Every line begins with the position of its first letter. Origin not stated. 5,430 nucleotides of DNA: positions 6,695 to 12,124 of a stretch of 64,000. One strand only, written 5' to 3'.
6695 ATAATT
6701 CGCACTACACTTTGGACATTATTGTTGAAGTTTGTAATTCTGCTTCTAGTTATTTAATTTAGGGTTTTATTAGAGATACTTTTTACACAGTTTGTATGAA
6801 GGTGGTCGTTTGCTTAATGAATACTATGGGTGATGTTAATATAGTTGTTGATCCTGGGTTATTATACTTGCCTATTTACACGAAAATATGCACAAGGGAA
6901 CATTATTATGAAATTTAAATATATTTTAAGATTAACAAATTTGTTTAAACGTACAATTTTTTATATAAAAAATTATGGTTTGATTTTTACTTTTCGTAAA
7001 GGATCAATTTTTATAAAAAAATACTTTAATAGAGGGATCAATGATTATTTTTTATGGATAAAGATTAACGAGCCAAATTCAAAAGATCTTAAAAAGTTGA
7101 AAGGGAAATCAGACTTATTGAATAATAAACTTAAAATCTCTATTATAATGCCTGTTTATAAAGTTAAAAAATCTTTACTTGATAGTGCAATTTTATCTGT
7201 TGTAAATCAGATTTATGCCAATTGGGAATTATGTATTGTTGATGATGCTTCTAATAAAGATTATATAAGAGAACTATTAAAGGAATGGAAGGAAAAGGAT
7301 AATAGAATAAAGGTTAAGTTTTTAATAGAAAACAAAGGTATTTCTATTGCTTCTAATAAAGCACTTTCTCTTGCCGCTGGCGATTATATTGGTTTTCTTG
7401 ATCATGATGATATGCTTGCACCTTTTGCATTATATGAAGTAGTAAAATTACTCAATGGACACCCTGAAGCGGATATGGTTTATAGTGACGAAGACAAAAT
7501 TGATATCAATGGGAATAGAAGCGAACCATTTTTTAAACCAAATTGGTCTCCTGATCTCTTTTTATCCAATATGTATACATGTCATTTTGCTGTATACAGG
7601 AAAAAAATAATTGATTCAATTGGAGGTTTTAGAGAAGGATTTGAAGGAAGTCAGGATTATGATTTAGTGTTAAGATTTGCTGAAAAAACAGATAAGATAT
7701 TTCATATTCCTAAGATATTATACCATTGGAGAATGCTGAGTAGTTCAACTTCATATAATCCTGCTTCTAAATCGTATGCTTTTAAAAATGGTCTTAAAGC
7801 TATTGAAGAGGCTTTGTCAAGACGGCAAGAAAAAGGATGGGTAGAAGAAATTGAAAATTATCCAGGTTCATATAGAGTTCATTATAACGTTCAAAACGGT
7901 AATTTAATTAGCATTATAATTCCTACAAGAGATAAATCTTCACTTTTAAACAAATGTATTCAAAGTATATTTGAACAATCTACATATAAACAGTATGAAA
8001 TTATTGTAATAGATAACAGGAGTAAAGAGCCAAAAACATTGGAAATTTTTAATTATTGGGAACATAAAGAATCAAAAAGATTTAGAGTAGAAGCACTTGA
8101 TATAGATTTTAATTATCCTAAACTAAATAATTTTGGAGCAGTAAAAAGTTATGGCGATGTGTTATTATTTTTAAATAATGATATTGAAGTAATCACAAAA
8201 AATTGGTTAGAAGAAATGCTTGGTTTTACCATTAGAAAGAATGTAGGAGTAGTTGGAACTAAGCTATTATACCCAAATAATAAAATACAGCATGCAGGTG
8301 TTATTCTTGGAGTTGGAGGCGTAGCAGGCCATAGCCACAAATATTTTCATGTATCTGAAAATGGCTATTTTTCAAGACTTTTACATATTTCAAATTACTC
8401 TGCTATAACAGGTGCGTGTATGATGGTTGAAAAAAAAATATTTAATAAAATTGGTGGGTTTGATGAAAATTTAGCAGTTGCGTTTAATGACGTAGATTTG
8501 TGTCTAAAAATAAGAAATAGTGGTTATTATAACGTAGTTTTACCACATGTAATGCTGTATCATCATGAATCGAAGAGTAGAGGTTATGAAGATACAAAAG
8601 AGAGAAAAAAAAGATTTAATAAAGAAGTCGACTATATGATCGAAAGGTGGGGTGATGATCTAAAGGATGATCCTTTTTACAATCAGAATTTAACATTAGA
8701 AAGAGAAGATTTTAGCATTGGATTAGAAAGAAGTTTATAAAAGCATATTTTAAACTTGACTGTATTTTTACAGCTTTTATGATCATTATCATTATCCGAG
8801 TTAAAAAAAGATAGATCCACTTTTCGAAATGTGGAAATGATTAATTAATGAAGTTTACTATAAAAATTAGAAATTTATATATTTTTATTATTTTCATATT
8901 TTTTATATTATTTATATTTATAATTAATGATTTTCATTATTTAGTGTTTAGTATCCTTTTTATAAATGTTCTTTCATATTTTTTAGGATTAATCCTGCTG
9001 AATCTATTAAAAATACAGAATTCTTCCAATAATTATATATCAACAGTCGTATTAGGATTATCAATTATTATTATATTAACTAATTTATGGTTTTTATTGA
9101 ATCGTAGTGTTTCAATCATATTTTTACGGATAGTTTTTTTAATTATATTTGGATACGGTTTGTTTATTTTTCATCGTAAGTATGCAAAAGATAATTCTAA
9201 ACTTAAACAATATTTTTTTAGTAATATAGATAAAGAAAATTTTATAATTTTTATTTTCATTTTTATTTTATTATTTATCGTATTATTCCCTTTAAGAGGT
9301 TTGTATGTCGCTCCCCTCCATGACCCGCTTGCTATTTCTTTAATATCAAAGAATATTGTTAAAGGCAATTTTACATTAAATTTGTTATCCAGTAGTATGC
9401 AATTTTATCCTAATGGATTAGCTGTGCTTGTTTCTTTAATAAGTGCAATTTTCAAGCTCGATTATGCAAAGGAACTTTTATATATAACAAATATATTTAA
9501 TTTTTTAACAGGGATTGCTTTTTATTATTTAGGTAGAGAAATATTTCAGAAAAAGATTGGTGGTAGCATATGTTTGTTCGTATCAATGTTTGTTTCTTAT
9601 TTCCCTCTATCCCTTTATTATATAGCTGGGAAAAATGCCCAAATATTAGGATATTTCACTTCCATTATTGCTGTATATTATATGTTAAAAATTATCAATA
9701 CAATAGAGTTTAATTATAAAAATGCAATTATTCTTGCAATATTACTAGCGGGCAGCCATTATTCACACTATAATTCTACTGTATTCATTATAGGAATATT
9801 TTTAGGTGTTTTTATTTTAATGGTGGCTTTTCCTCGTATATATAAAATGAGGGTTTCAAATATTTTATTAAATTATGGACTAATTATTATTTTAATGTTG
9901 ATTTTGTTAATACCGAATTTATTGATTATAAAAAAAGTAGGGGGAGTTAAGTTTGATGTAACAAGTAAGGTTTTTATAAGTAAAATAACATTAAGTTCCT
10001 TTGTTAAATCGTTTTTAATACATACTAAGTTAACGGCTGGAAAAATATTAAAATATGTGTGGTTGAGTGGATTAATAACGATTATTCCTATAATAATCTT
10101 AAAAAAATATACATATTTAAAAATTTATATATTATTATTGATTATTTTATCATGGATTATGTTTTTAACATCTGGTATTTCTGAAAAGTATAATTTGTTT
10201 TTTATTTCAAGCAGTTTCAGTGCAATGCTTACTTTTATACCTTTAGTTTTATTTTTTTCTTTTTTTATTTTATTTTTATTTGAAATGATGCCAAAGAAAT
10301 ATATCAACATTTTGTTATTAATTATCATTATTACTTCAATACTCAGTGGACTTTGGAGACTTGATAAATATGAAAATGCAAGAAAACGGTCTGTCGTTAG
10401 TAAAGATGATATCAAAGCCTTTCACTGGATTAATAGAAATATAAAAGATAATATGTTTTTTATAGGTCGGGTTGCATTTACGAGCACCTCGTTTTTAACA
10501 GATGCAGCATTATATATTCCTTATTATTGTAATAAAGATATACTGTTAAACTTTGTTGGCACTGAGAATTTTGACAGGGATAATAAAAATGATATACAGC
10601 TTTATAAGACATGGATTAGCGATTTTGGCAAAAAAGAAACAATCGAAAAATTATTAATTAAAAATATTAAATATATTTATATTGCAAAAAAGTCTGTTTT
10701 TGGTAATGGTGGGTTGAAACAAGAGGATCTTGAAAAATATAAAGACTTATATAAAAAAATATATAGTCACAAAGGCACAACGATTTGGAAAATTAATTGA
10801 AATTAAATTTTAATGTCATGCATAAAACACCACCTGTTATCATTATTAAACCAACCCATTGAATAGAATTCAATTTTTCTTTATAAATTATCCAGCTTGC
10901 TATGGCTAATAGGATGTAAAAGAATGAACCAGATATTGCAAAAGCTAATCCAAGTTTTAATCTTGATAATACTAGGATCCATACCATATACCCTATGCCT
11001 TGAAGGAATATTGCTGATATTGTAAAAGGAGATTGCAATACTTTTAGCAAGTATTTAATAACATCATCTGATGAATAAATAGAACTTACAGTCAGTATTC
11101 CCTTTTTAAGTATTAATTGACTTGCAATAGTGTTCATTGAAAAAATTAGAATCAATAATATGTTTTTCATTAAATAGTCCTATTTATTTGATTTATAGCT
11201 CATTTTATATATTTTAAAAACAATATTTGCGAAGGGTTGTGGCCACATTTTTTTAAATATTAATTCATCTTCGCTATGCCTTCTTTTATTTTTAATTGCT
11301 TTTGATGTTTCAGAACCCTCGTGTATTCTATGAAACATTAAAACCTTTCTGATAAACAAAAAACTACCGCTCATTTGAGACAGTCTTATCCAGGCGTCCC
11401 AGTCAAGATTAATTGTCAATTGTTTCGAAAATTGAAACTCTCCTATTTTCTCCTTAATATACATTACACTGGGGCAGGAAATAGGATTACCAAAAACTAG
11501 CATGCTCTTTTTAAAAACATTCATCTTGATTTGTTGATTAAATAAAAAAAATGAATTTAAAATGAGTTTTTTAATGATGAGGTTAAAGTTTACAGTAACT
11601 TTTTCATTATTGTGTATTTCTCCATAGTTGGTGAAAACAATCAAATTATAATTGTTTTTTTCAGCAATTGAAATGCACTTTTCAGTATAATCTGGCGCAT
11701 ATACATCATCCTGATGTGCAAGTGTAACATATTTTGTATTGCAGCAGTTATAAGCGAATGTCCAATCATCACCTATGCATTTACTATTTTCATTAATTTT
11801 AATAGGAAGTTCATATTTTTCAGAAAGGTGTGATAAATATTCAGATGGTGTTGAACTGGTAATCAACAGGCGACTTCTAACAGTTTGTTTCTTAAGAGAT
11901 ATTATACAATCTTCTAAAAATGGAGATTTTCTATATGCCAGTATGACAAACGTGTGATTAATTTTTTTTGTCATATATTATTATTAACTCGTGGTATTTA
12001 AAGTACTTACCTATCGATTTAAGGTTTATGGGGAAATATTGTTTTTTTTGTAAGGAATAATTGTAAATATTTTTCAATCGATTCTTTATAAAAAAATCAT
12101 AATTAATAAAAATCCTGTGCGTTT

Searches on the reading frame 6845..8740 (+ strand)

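Call 73: search_protein_families(library=pfam, proteins=[window:6845-8740:+], max_evalue=0.00001)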
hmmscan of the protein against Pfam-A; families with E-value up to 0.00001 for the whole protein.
window:6845-8740:+ (631 aa): 5 families
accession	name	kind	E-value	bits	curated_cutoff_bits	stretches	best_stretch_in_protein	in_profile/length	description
PF00535.33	Glycos_transf_2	-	1.7e-49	168.4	23.3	2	99-259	1-167/168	Glycosyl transferase family 2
PF10111.15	Glyco_tranf_2_2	-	2.2e-21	77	27.3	2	357-577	2-220/276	Glycosyltransferase like family 2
PF13641.12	Glyco_tranf_2_3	-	1.9e-16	61.2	27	1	355-578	3-216/230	Glycosyltransferase like family 2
PF13632.12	Glyco_trans_2_3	-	1.8e-10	41.4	27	1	481-591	31-139/198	Glycosyl transferase family group 2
PF13712.12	Glyco_tranf_2_5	-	2.1e-07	31.3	27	1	428-594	45-209/210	Glycosyltransferase like family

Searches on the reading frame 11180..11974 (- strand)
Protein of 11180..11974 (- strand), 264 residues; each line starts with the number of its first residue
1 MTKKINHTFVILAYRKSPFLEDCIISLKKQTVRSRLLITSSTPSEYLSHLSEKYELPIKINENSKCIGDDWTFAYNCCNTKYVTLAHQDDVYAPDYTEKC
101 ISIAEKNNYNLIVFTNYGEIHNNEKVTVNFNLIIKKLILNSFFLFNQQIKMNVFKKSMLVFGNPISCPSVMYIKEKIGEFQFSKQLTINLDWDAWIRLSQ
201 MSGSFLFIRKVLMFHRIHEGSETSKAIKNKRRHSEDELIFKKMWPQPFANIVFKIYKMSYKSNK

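Call 73: search_protein_families(library=pfam, proteins=[window:11180-11974:-], max_evalue=0.00001)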
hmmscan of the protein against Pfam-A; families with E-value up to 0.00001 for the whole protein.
window:11180-11974:- (264 aa): 1 family
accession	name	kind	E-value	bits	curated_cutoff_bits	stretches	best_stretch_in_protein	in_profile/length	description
PF00535.33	Glycos_transf_2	-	1.7e-07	31.8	23.3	1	9-129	2-128/168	Glycosyl transferase family 2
